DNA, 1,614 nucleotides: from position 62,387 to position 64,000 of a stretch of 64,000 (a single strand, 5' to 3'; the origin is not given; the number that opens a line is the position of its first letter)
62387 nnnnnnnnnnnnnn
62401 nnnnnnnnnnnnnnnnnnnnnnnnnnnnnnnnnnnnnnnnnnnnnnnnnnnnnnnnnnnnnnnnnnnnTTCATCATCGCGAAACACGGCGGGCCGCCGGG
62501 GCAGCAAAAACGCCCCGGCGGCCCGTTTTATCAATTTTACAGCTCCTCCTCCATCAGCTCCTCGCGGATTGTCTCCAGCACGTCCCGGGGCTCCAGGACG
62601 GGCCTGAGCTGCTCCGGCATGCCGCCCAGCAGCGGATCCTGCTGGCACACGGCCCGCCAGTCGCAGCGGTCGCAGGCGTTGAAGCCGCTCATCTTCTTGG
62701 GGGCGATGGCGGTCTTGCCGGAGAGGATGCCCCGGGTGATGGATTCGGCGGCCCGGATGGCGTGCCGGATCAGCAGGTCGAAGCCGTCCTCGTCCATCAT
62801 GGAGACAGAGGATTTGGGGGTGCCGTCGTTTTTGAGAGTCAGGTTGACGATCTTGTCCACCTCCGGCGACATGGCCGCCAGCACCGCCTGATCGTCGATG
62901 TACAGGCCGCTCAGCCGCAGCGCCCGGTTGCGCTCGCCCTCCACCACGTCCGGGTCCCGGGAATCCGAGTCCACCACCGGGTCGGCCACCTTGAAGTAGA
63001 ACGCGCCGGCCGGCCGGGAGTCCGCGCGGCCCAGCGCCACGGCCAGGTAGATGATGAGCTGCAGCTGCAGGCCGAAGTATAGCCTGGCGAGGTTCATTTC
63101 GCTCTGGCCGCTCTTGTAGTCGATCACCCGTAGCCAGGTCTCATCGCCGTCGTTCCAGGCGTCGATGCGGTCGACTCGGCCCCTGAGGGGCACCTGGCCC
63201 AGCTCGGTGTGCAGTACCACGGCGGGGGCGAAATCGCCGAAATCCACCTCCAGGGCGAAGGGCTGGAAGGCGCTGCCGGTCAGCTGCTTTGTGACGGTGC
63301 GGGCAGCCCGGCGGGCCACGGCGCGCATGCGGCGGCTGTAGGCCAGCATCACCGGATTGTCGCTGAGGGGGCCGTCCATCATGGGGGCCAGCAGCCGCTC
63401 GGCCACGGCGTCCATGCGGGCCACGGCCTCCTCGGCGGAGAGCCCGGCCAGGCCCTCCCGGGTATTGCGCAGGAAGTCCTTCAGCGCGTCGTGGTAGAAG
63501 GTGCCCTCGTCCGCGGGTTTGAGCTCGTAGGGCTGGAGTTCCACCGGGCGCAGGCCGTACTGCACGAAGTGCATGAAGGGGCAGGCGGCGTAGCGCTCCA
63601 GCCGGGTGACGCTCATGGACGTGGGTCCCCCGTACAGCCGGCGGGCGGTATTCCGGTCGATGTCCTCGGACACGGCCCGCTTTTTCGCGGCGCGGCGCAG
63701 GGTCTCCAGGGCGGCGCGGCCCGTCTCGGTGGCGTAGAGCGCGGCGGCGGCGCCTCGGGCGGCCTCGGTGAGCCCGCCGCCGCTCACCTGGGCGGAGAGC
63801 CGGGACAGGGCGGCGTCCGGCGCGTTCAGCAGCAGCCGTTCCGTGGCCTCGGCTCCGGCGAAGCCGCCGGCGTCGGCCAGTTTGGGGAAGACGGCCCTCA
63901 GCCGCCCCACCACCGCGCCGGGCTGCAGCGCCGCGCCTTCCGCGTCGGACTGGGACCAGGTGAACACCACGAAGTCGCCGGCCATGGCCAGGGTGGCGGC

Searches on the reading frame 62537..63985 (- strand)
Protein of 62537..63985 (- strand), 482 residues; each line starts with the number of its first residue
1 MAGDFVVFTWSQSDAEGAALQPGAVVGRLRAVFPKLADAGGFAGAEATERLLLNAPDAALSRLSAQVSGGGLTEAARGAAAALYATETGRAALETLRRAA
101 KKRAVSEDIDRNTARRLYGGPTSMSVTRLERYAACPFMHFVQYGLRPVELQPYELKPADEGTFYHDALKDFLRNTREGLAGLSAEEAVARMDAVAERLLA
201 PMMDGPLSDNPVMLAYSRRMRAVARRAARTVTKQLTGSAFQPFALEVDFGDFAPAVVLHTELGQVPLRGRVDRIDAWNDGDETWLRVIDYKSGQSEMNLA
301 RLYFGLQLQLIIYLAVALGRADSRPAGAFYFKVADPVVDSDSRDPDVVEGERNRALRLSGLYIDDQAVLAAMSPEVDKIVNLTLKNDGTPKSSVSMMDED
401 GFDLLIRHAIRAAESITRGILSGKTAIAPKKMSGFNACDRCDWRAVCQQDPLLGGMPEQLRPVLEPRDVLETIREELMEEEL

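Call 26: search_protein_families(library=pfam, proteins=[window:62537-63985:-], max_evalue=0.00001)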
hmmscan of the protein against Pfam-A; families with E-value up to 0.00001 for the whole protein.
window:62537-63985:- (482 aa): 1 family
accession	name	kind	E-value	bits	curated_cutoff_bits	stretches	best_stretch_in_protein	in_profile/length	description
PF12705.13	PDDEXK_1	-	2.9e-40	139.2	22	1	123-448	1-247/247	PD-(D/E)XK nuclease superfamily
